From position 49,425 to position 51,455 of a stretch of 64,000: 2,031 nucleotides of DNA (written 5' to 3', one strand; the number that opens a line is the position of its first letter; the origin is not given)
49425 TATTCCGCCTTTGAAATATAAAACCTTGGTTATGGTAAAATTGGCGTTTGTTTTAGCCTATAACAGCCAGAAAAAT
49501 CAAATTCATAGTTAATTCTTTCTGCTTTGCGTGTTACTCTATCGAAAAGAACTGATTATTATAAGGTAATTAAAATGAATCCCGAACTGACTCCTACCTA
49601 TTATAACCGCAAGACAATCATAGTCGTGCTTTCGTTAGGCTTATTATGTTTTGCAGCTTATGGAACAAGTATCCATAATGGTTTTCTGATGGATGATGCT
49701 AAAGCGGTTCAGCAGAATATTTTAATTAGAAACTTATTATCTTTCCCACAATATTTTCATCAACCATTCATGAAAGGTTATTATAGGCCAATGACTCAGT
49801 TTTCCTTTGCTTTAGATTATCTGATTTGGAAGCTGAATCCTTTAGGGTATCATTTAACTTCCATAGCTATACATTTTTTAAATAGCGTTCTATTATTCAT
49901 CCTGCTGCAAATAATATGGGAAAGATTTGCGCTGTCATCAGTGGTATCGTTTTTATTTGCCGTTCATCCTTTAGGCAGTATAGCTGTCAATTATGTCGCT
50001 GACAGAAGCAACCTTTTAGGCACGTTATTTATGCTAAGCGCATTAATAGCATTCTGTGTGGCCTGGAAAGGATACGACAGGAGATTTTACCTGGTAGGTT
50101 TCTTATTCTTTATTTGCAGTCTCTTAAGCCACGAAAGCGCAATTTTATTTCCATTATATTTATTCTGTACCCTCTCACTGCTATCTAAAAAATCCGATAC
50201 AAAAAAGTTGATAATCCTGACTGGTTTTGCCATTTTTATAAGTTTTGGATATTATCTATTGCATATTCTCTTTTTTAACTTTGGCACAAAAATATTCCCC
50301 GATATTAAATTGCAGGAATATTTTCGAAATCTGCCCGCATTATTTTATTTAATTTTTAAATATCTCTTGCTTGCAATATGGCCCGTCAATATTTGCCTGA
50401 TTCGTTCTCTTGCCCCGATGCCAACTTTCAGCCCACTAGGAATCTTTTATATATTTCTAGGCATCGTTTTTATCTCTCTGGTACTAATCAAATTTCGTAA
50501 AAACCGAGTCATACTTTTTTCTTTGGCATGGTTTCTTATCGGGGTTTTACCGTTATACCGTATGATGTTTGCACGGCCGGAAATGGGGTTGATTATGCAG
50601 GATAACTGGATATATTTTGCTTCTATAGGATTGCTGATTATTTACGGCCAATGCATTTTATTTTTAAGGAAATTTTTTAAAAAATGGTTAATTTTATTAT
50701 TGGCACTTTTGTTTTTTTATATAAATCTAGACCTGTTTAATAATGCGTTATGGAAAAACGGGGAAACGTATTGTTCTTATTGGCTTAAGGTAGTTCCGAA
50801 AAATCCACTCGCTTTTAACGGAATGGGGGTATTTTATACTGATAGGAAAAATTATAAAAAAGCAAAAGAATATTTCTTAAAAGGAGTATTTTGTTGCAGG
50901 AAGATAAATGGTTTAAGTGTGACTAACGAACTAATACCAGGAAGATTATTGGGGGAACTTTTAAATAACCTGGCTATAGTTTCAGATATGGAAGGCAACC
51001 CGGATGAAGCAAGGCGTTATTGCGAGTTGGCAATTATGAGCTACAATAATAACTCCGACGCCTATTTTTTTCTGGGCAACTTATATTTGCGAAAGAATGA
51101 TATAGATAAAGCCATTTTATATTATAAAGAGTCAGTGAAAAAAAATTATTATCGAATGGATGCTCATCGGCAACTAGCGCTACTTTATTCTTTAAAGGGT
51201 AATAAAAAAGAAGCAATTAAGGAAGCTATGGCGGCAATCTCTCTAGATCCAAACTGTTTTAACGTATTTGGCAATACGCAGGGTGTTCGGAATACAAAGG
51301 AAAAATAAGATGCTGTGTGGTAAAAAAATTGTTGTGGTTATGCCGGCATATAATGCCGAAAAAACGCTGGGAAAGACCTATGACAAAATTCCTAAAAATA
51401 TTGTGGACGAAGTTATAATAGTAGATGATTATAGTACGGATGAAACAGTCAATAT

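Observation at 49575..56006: Eukaryote-like O-glycosylation module: two TMTC/DUF1736-like GT-C transferases with TPR tails flanking a Dpm1/Ppm1-like GT2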

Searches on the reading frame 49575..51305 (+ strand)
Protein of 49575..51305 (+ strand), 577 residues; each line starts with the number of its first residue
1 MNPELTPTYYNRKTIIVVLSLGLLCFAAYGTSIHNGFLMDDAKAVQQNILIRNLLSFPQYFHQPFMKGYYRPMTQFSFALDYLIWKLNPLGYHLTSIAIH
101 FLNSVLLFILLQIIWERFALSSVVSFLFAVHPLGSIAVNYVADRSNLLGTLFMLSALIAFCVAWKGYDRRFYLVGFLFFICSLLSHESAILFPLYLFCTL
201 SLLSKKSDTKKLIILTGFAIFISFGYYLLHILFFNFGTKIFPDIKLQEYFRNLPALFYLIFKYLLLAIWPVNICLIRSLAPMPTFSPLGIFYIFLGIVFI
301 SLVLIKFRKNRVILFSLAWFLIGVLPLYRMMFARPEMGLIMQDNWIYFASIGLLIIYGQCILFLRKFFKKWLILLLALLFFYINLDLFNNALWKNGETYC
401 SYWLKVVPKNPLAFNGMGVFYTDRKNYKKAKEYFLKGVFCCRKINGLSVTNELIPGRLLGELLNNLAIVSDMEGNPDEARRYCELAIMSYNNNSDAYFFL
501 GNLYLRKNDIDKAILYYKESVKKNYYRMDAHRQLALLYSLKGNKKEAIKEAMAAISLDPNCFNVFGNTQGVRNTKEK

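Call 3: search_protein_families(library=pfam, proteins=[window:49575-51305:+], max_evalue=0.01)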
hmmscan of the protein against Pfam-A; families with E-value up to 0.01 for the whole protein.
window:49575-51305:+ (577 aa): 12 families
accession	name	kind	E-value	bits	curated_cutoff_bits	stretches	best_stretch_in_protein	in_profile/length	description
PF07719.23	TPR_2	-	6.3e-19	66.9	27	2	495-524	2-31/34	Tetratricopeptide repeat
PF00515.34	TPR_1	-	1.6e-16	59.8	27.8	1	495-523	2-30/34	Tetratricopeptide repeat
PF13181.12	TPR_8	-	3.2e-14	52.3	25.7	2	495-522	2-29/34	Tetratricopeptide repeat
PF13424.12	TPR_12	-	1.9e-09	38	30.1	1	461-521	4-72/77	Tetratricopeptide repeat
PF13431.12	TPR_17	-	2.2e-08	34.2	24.4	0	490-514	9-33/34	Tetratricopeptide repeat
PF13432.12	TPR_16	-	3.7e-08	34.1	32.7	2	500-559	3-62/65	Tetratricopeptide repeat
PF14559.12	TPR_19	-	6.9e-08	33.2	25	1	473-514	4-45/68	Tetratricopeptide repeat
PF13428.12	TPR_14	-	4.9e-07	30.2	23.5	0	495-536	2-43/44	Tetratricopeptide repeat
PF13374.12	TPR_10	-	5.6e-07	29.8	27.5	0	463-487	5-29/42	Tetratricopeptide repeat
PF13176.12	TPR_7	-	7.2e-06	26.1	27.9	0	496-522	1-29/36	Tetratricopeptide repeat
PF08238.18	Sel1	-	0.0057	17.6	30.7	0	495-524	2-35/36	Sel1 repeat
PF13414.12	TPR_11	-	0.0059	16.7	26.8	0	501-542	1-42/42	TPR repeat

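Call 4: search_protein_families(library=ncbifam, proteins=[window:49575-51305:+], max_evalue=0.01)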
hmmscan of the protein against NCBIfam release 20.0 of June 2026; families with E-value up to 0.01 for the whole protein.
window:49575-51305:+ (577 aa): 12 families
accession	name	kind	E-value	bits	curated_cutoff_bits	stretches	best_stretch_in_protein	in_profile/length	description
TIGR02917.1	PEP_TPR_lipo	equivalog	3.3e-10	38.5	312.2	1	463-560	468-565/899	XrtA/PEP-CTERM system TPR-repeat protein PrsT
NF040959.1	MamA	equivalog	4.2e-07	29.6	200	1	465-565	76-176/204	magnetosome protein MamA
TIGR02521.1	type_IV_pilW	equivalog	7.4e-07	28.9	154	1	492-560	29-97/234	type IV pilus biogenesis/stability protein PilW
NF033920.0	C39_PA2778_fam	equivalog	1.1e-06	28.3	150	1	471-558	165-254/255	PA2778 family cysteine peptidase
NF008391.2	PRK11189.1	equivalog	1.5e-06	27.9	250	0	494-534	237-277/297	lipoprotein NlpI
NF033762.1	social_mot_Tgl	equivalog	2.8e-05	23.6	225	1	468-564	73-172/252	social motility TPR repeat lipoprotein Tgl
NF047371.1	FlcA_CTERM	equivalog_domain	5.4e-05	21.8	300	1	405-560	341-505/646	periplasmic flagellar collar protein FlcA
TIGR00540.1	TPR_hemY_coli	hypoth_equivalog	6.6e-05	21.8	142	0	474-547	306-378/385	heme biosynthesis-associated TPR protein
NF047558.1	TPR_END_plus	domain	7.1e-05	22.7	32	1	531-563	2-34/56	TPR end-of-group domain-containing protein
TIGR02795.1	tol_pal_ybgF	equivalog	0.00098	19.7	90.1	1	493-547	38-95/119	tol-pal system protein YbgF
NF047507.1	TPR_BatC_Lepto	exception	0.0027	17.2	175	1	474-546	72-148/214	TPR repeat-containing protein BatC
NF002725.1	PRK02603.1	equivalog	0.0029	17.7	143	1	472-548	47-126/173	photosystem I assembly protein Ycf3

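Call 12: find_homologous_proteins(query=window:49575-51305:+)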
Query window:49575-51305:+ (577 aa): 340 proteins with E <= 0.001 among 8000 candidates; the best 120 are listed.
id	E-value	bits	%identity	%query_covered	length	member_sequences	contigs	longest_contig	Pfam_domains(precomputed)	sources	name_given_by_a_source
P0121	0.0e+0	1297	100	100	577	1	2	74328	PF14559.13,PF13431.13,PF00515.35,PF13424.13,PF13176.13,PF13432.13,PF13428.13,PF13181.13,PF07719.24,PF13374.13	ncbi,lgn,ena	-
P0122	7.7e-190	650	55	97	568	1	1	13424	PF13431.13,PF13414.13,PF13176.13,PF13428.13,PF13374.13,PF14559.13,PF00515.35,PF13424.13,PF13432.13,PF13181.13,PF07719.24,PF13174.13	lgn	-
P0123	4.6e-185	635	52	96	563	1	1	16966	PF14559.13,PF13431.13,PF13414.13,PF00515.35,PF13424.13,PF13432.13,PF13428.13,PF13181.13,PF07719.24,PF13374.13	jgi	jgi:tetratricopeptide (TPR) repeat protein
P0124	6.5e-134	466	44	92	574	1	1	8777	PF13431.13,PF13414.13,PF13176.13,PF13428.13,PF14559.13,PF00515.35,PF13424.13,PF21033.5,PF13432.13,PF13181.13,PF07719.24,PF13174.13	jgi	jgi:tetratricopeptide (TPR) repeat protein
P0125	1.2e-128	448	44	95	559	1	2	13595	PF13431.13,PF13414.13,PF13176.13,PF13428.13,PF13374.13,PF14559.13,PF00515.35,PF13424.13,PF13432.13,PF13181.13,PF07719.24,PF13174.13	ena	-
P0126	2.2e-123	431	44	92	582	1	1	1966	PF25063.1,PF13431.13,PF13414.13,PF13176.13,PF12569.15,PF13428.13,PF13374.13,PF14559.13,PF24575.2,PF00515.35,PF13424.13,PF21033.5,PF13432.13,PF13181.13,PF07719.24,PF13174.13,PF10373.16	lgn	-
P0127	3.2e-121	424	41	93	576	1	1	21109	PF13431.13,PF13414.13,PF00515.35,PF13424.13,PF13428.13,PF13181.13,PF07719.24,PF13374.13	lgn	-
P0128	9.1e-116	406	40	88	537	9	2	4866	PF13431.13,PF00515.35,PF13424.13,PF13181.13,PF07719.24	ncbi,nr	ncbi:MAG: hypothetical protein PHS64_05040 [Candidatus Omnitrophica bacterium]|nr:hypothetical prote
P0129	3.0e-109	384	39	94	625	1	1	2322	PF25063.1,PF13431.13,PF23914.2,PF13414.13,PF13176.13,PF24885.2,PF13428.13,PF13374.13,PF07721.21,PF14559.13,PF24575.2,PF13371.13,PF00515.35,PF12895.14,PF13424.13,PF21033.5,PF13432.13,PF13181.13,PF07719.24,PF13174.13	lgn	-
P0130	2.7e-102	361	38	93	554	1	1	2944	PF13431.13,PF13414.13,PF13176.13,PF13428.13,PF13374.13,PF14559.13,PF00515.35,PF13424.13,PF13432.13,PF13181.13,PF07719.24,PF13174.13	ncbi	ncbi:MAG: tetratricopeptide repeat protein [Candidatus Omnitrophota bacterium]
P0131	5.9e-101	357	36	93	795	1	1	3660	PF13431.13,PF13414.13,PF13176.13,PF13428.13,PF13374.13,PF14559.13,PF24575.2,PF13371.13,PF17874.8,PF00515.35,PF12895.14,PF13424.13,PF13432.13,PF13181.13,PF07719.24,PF13174.13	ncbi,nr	ncbi:MAG: tetratricopeptide repeat protein [Candidatus Omnitrophica bacterium]|nr:tetratricopeptide 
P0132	2.7e-65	239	32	85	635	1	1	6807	PF14559.13,PF00515.35,PF13432.13,PF13428.13,PF13181.13,PF07719.24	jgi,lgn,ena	-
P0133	5.5e-41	159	29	92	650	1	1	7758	PF25063.1,PF13431.13,PF23914.2,PF13414.13,PF13176.13,PF13428.13,PF25064.2,PF13374.13,PF14559.13,PF24575.2,PF13371.13,PF00515.35,PF13424.13,PF21033.5,PF13432.13,PF13181.13,PF07719.24,PF13174.13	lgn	-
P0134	9.6e-40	155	28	87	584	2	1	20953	PF14559.13,PF13431.13,PF13414.13,PF00515.35,PF13424.13,PF13428.13,PF13181.13,PF07719.24,PF13374.13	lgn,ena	-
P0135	3.5e-37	146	25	97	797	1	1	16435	PF03704.24,PF13431.13,PF23914.2,PF13414.13,PF13176.13,PF24885.2,PF12569.15,PF13428.13,PF13374.13,PF07721.21,PF14559.13,PF24575.2,PF13371.13,PF00515.35,PF12895.14,PF13424.13,PF21033.5,PF13432.13,PF13181.13,PF14561.13,PF07719.24,PF13174.13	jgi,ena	-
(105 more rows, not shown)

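Call 16: search_solved_structures(query=A2, max_evalue=1, show_alignments=2)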
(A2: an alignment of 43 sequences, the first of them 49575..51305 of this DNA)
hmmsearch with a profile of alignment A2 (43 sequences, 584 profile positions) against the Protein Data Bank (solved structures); distinct sequences matched with E-value up to 1: 572 (the best 60 are shown).
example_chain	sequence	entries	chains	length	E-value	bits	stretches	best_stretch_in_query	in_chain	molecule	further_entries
9qhb_A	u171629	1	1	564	1.7e-227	759.9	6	394-544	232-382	Engineered tetratricopeptide repeat protein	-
8bu0_A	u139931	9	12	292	3.4e-101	342.8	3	399-522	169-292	Consensus tetratricopeptide repeat protein | Crystal structure of an 8-repeat consensus TPR superhelix with Zinc. | Monomer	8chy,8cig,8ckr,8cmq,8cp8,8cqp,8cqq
9qhc_A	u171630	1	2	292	1.6e-97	330.7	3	394-513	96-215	Engineered tetratricopeptide repeat protein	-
7yeh_B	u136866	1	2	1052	3.1e-93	316.5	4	395-539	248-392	UDP-N-acetylglucosamine--peptide N-acetylglucosaminyltransferase 110 kDa subunit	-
7yea_A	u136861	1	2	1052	1.6e-91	310.8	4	394-526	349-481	UDP-N-acetylglucosamine--peptide N-acetylglucosaminyltransferase 110 kDa subunit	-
7ntf_A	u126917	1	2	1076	1.4e-89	304.5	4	394-523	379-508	Isoform 1 of UDP-N-acetylglucosamine--peptide N-acetylglucosaminyltransferase 110 kDa subu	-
1w3b_A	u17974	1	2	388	3.3e-72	247.1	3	409-572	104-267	UDP-N-ACETYLGLUCOSAMINE--PEPTIDE N-ACETYLGLUCOSAMINYLTRANSFERASE 110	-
6eou_A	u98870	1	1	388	1.5e-71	244.9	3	409-572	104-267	UDP-N-acetylglucosamine--peptide N-acetylglucosaminyltransferase 110 kDa subunit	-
7y4i_A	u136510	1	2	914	7e-63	216.3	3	392-555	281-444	Probable UDP-N-acetylglucosamine--peptide N-acetylglucosaminyltransferase SPINDLY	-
8dtf_A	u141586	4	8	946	8e-63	216.1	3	392-555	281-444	Probable UDP-N-acetylglucosamine--peptide N-acetylglucosaminyltransferase SPINDLY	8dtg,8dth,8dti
9g8o_B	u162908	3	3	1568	1.7e-59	205.1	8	407-523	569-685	Superkiller complex protein 3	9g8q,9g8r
7qdr_B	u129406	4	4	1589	1.7e-59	205.1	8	407-523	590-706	Tetratricopeptide repeat protein 37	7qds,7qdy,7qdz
8fgw_D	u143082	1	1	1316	4.6e-51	177.3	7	402-540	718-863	Tetratricopeptide repeat protein 21B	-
8bbe_D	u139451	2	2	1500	1.5e-50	175.6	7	402-540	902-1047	SNAP-tag,Tetratricopeptide repeat protein 21B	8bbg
8bda_E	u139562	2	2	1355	2e-50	175.2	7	398-543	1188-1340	Intraflagellar transport protein 139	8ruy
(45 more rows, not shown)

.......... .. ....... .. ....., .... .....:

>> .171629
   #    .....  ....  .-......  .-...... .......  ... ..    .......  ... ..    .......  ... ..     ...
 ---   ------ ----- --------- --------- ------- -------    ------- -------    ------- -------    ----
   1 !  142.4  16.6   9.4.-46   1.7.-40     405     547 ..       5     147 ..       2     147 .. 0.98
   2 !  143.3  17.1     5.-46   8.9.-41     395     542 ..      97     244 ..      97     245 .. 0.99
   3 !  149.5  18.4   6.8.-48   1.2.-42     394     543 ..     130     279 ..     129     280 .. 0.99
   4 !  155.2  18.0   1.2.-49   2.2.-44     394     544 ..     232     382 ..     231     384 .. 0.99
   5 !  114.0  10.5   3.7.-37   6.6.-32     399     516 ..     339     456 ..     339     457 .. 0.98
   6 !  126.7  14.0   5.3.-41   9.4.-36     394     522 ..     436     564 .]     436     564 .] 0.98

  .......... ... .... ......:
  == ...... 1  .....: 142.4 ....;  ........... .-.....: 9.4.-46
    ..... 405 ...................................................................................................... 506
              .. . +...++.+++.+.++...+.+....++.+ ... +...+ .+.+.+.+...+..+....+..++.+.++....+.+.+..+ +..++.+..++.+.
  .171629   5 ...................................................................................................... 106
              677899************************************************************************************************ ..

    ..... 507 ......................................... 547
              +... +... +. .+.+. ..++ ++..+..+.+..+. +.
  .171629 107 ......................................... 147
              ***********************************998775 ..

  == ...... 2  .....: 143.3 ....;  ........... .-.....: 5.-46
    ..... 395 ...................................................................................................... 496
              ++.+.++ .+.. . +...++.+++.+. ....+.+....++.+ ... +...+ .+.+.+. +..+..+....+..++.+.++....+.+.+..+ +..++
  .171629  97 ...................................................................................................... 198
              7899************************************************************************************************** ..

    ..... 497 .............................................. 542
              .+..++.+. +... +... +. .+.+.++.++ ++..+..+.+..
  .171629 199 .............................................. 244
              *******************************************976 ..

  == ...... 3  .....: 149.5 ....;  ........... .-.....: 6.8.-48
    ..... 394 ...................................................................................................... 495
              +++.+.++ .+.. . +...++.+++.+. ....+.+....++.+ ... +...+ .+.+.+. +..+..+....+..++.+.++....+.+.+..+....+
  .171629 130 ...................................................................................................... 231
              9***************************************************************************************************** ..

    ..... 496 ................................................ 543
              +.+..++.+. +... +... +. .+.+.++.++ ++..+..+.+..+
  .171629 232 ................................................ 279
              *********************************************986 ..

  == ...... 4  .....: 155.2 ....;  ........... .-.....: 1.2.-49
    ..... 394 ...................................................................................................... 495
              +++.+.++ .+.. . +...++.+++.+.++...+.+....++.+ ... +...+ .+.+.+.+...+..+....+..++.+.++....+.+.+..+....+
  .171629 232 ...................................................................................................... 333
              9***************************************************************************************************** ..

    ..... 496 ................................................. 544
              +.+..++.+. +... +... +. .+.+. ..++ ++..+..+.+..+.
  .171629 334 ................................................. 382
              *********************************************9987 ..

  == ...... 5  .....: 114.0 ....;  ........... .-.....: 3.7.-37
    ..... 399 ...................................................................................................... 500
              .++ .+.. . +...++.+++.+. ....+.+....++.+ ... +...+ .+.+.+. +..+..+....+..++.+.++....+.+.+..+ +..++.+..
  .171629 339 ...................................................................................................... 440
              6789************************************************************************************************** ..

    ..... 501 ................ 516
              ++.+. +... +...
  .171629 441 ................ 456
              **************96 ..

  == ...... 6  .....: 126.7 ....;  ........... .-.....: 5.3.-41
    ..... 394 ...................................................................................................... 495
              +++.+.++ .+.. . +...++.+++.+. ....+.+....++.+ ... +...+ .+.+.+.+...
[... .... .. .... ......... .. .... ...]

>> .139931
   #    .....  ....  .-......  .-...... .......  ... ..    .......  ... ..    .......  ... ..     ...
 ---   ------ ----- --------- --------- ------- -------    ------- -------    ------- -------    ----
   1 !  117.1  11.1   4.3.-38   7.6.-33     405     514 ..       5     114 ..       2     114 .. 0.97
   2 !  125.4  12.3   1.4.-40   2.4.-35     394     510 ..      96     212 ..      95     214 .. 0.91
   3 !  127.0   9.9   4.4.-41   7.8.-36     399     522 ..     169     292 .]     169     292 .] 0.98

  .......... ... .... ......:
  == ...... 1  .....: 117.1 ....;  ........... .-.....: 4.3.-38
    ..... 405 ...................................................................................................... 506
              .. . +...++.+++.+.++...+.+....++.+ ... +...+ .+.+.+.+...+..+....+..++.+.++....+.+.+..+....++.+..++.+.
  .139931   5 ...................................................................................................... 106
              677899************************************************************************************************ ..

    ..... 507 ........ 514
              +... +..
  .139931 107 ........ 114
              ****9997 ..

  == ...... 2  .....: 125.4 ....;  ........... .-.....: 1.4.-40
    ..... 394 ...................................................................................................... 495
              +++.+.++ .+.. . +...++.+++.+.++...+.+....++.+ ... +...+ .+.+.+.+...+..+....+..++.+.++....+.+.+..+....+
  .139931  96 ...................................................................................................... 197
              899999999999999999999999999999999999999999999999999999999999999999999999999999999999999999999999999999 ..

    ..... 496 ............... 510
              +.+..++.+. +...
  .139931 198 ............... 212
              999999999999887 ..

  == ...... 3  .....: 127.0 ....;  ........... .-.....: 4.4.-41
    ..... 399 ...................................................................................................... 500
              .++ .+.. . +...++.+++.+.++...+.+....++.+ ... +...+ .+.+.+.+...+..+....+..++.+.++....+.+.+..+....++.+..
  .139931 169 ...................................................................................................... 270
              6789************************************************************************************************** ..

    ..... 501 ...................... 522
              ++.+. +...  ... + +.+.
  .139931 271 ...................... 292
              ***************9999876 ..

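Call 20: find_encoding_contigs(protein=P0122, flank=8000, max_places=2)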
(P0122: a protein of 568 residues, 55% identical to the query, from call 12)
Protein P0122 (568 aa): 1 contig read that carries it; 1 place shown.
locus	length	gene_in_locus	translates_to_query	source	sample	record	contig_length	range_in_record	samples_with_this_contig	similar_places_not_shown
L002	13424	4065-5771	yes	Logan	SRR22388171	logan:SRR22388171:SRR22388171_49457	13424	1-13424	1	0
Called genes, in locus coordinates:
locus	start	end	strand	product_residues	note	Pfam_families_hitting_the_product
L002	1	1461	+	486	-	?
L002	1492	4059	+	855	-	PF00690:Cation_ATPase_N, PF00122:E1-E2_ATPase, PF00702:Hydrolase, PF13246:Cation_ATPase, PF08282:Hydrolase_3 (faint), PF00689:Cation_ATPase_C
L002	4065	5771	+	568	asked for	PF13174:TPR_6 (faint), PF00515:TPR_1 (weak), PF13424:TPR_12 (weak), PF13432:TPR_16 (weak), PF13414:TPR_11, PF13431:TPR_17 (weak), PF14559:TPR_19 (weak), PF00515:TPR_1 (weak), +5 more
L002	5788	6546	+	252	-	PF00535:Glycos_transf_2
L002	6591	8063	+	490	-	PF00535:Glycos_transf_2, PF13641:Glyco_tranf_2_3 (weak), PF13489:Methyltransf_23, PF07021:MetW (weak), PF08241:Methyltransf_11, PF08242:Methyltransf_12, PF13649:Methyltransf_25, PF13847:Methyltransf_31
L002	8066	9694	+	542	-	PF13231:PMT_2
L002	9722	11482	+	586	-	PF10131:PTPS_related (weak)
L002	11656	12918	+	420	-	-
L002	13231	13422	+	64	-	?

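Call 21: find_encoding_contigs(protein=P0123, flank=8000, max_places=2)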
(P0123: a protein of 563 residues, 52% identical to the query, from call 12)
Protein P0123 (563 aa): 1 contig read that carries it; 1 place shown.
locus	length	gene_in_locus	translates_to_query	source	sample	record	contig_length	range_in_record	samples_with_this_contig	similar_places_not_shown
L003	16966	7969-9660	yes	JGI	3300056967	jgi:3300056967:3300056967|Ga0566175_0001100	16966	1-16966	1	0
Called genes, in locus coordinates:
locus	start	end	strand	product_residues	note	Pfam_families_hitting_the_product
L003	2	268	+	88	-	?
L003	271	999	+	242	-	PF02775:TPP_enzyme_C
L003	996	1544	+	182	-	PF01558:POR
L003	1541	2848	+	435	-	PF00749:tRNA-synt_1c, PF19269:Anticodon_2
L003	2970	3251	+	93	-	-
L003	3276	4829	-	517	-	-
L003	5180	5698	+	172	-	-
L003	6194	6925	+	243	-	PF00230:MIP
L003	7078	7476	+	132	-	-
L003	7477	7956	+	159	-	-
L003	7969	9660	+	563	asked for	PF07719:TPR_2, PF13181:TPR_8 (weak), PF13424:TPR_12 (weak), PF13428:TPR_14 (weak), PF00515:TPR_1 (weak), PF13414:TPR_11 (weak), PF13432:TPR_16, PF14559:TPR_19 (weak), +2 more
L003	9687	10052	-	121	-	-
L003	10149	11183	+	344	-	PF00437:T2SSE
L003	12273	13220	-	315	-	PF00072:Response_reg, PF00990:GGDEF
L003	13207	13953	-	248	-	PF00072:Response_reg, PF02310:B12-binding (faint), PF00072:Response_reg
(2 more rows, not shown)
